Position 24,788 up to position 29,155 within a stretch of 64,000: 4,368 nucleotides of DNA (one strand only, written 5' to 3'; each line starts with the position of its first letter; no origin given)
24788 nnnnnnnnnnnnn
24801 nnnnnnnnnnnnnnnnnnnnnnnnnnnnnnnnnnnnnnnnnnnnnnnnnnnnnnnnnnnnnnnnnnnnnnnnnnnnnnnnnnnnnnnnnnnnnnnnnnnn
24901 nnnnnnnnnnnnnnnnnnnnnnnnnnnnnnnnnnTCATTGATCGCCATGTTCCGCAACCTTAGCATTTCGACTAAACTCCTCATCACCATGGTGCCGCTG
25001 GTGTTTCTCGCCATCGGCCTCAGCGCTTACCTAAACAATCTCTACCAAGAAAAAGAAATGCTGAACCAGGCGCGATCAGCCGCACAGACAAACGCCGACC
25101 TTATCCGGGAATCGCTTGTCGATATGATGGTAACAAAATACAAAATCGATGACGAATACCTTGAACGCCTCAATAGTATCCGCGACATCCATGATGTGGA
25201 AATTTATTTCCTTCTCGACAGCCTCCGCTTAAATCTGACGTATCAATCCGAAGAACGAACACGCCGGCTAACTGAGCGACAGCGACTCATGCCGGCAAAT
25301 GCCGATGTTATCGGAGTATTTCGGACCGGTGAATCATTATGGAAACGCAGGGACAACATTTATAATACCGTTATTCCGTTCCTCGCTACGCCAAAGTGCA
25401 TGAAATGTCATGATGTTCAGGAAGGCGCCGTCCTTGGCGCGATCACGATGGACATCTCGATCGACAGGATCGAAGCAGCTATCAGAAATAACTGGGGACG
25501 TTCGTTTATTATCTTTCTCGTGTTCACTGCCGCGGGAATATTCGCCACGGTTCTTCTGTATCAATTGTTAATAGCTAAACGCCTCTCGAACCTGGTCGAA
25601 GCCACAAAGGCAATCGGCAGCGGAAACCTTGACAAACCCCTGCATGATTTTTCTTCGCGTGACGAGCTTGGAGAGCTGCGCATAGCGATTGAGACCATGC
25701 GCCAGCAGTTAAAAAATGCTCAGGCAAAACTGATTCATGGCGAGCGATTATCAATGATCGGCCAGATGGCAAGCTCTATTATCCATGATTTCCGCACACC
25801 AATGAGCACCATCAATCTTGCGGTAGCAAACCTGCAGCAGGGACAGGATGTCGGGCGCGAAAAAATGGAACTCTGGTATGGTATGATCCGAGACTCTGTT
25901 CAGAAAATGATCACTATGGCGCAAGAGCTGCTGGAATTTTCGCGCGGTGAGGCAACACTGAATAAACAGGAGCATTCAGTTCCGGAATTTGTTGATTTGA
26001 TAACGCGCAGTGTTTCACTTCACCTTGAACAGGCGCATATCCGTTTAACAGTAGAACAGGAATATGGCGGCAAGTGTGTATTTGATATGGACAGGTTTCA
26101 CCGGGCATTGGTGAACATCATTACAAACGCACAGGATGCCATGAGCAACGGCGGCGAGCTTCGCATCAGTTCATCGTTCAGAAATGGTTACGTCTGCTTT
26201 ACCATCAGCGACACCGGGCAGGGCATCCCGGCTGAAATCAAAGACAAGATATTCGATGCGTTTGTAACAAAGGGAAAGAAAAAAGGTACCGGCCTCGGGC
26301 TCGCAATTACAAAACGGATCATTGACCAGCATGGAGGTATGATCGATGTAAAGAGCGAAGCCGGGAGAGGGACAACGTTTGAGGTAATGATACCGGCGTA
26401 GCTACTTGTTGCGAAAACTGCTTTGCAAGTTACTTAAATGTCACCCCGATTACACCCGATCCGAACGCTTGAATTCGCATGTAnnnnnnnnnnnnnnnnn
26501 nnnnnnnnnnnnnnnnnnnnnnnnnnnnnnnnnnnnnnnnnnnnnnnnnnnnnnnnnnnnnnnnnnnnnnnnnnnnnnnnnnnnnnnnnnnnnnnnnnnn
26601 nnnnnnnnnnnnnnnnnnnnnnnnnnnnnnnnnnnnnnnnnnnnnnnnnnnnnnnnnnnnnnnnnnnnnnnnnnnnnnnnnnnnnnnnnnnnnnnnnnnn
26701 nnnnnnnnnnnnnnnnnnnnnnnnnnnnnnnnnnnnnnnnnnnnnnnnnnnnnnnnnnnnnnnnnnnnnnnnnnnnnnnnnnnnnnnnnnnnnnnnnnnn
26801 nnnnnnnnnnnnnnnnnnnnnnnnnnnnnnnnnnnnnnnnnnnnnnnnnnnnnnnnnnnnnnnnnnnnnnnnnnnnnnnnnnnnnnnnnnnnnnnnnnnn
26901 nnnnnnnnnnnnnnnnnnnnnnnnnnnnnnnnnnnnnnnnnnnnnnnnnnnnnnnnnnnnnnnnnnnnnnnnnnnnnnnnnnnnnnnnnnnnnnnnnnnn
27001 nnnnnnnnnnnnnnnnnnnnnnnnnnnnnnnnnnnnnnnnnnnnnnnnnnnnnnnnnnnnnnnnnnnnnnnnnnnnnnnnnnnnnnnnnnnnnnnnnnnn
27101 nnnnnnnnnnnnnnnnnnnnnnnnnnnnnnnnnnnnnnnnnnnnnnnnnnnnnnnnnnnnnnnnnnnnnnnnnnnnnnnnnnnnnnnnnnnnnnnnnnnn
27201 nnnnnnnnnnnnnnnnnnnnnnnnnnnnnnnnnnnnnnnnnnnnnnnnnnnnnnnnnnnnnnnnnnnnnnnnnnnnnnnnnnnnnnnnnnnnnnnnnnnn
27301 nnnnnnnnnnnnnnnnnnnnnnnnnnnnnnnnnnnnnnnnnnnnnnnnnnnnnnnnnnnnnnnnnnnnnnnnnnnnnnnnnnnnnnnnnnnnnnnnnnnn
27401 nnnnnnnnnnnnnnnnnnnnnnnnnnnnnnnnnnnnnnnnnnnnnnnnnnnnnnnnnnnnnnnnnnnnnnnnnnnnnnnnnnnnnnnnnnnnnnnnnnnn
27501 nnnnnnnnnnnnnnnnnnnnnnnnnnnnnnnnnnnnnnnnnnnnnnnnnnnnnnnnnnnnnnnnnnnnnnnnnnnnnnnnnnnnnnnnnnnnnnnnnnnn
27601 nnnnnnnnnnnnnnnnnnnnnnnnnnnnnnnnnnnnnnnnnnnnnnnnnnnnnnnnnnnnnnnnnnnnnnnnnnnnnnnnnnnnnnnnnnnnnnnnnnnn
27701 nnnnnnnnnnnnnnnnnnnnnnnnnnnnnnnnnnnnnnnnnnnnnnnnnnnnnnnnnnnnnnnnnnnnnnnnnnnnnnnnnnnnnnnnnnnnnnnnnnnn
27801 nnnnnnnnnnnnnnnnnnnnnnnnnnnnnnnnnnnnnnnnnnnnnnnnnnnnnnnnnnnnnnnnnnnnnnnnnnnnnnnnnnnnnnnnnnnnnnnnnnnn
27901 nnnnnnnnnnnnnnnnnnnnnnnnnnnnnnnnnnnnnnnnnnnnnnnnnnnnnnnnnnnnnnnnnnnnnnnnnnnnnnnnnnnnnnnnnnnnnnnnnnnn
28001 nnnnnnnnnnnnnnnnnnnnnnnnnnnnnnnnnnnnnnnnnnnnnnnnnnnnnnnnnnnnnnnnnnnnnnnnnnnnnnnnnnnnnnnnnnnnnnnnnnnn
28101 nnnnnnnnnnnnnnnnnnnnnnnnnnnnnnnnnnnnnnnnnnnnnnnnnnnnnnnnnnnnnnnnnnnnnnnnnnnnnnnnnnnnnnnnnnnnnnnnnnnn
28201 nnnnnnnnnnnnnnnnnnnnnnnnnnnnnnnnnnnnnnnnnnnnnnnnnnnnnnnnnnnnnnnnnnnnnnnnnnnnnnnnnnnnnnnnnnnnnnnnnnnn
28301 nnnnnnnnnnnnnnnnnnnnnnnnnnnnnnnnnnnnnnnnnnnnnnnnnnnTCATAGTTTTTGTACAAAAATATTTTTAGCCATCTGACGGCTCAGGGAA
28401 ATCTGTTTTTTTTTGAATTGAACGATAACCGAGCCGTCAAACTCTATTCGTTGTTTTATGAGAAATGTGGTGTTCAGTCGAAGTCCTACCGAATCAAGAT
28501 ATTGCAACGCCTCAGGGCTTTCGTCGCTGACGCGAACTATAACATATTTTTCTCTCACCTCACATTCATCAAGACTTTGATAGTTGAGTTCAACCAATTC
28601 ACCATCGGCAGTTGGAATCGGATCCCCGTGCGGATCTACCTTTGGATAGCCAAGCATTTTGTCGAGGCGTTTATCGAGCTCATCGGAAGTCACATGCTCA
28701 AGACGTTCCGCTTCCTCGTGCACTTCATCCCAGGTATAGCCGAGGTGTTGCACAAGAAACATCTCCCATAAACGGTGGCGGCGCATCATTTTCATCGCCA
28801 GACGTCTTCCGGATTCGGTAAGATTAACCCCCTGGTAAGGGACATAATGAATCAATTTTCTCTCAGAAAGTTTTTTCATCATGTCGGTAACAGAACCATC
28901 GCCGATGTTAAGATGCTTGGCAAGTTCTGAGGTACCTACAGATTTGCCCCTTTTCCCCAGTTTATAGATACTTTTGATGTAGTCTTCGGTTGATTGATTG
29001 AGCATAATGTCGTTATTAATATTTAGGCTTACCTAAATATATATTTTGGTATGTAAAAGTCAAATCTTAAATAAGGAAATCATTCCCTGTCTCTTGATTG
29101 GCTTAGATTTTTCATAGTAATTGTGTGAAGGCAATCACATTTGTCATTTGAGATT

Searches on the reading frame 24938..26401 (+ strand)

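Call 58: search_protein_families(library=pfam, proteins=[window:24938-26401:+], max_evalue=0.001)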
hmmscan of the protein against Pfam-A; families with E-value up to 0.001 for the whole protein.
window:24938-26401:+ (487 aa): 5 families
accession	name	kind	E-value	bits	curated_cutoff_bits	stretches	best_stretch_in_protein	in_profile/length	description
PF02518.31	HATPase_c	-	9e-27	94.2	26.4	1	383-486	2-108/111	Histidine kinase-, DNA gyrase B-, and HSP90-like ATPase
PF00672.30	HAMP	-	5.9e-11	43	25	1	212-259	6-52/53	HAMP domain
PF00512.31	HisKA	-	3.2e-07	30.7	26.9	1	275-339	3-65/66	His Kinase A (phospho-acceptor) domain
PF13581.12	HATPase_c_2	-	1.1e-05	25.9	27.4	1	390-473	39-116/127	Histidine kinase-like ATPase domain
PF14501.12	HATPase_c_5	-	4.7e-05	23.7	22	1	389-476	8-93/102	GHKL domain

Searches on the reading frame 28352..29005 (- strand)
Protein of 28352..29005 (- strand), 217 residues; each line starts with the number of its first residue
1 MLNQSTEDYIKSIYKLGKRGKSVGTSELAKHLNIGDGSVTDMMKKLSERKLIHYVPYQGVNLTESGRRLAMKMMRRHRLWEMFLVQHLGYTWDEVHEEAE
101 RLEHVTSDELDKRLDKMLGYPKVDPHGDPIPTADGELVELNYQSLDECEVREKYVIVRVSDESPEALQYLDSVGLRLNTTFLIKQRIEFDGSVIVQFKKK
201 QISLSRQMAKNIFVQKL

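Call 58: search_protein_families(library=pfam, proteins=[window:28352-29005:-], max_evalue=0.001)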
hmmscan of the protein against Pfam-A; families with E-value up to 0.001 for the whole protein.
window:28352-29005:- (217 aa): 4 families
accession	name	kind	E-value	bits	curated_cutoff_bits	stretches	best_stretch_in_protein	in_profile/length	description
PF02742.21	Fe_dep_repr_C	-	9.5e-35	118.9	27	1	63-132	1-70/70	Iron dependent repressor, metal binding and dimerisation domain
PF04023.20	FeoA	-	1.3e-16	60.8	23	1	144-215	2-73/74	FeoA domain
PF01325.25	Fe_dep_repress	-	1.2e-15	57.9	26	1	1-60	1-60/60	Iron dependent repressor, N-terminal DNA binding domain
PF22167.2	PH0730-like_N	-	0.00043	20.8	30.2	1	23-67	16-59/60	PH0730-like, N-terminal domain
